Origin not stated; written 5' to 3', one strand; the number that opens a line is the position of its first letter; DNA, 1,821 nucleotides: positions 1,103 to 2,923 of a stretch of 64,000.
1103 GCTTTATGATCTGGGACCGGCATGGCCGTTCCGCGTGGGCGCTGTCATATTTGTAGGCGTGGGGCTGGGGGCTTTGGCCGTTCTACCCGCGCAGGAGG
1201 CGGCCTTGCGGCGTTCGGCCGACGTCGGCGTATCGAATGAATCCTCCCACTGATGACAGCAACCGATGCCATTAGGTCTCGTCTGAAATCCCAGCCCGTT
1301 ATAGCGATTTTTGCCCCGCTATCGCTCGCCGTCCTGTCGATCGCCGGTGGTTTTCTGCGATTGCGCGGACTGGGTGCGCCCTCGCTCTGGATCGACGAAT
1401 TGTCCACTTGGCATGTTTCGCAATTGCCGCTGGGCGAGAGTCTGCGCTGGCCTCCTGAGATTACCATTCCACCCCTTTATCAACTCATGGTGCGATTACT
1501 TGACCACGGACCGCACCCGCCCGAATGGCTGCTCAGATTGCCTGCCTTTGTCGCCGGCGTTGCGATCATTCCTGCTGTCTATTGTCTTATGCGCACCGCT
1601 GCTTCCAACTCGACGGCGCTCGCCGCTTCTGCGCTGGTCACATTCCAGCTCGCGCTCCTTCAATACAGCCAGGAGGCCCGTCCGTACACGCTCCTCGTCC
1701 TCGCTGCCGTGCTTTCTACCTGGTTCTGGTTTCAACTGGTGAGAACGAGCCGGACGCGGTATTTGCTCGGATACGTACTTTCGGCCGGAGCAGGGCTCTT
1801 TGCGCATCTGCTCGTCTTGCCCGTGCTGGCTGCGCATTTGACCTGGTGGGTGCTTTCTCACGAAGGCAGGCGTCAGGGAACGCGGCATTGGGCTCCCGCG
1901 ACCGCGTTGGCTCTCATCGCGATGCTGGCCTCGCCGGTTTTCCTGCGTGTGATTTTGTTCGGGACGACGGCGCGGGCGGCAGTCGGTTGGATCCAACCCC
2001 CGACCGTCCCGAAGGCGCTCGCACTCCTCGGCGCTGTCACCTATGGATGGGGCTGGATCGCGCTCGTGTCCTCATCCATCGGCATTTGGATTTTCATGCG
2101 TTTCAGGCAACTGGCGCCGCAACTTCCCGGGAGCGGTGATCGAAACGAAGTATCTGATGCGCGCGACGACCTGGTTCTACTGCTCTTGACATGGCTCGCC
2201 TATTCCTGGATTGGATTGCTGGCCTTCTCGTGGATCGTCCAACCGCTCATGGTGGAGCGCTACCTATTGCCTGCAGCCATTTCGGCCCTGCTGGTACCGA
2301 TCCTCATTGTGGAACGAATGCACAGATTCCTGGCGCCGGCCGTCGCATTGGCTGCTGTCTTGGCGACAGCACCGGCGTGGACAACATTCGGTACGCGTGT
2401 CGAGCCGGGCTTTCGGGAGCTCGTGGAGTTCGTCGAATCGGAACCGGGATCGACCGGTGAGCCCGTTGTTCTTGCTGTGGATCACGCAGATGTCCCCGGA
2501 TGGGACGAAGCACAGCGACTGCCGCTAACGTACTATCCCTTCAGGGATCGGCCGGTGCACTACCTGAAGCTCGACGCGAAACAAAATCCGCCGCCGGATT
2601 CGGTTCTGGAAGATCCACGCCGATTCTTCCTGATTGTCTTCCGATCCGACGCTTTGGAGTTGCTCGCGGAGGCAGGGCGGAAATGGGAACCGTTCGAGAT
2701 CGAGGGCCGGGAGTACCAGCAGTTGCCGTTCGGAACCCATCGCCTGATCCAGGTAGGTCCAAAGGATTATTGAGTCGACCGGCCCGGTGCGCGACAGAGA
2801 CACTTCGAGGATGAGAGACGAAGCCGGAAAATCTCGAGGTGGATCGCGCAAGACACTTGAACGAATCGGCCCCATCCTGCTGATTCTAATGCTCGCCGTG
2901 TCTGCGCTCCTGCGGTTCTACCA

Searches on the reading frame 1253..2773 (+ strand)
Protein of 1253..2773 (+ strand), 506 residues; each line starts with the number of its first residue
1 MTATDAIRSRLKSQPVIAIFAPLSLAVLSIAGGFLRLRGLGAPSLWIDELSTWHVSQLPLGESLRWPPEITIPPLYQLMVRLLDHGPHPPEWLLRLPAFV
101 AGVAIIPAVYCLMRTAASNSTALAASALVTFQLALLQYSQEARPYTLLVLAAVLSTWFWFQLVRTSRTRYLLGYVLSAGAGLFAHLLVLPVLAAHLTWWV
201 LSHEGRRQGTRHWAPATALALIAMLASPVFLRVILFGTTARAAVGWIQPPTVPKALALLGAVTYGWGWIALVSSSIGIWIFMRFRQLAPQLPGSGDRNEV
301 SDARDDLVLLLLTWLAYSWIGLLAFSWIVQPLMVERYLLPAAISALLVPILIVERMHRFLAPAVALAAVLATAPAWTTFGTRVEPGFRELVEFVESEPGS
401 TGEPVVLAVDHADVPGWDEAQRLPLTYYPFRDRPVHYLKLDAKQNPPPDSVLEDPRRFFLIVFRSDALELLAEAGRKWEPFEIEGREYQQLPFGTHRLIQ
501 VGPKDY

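Call 75: search_protein_families(library=pfam, proteins=[window:1253-2773:+], max_evalue=0.001)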
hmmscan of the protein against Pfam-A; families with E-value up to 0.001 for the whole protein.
window:1253-2773:+ (506 aa): 1 family
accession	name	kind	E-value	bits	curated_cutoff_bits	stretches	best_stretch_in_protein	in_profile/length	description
PF13231.12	PMT_2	-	5.5e-13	49.9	26.1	1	73-229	3-157/160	Dolichyl-phosphate-mannose-protein mannosyltransferase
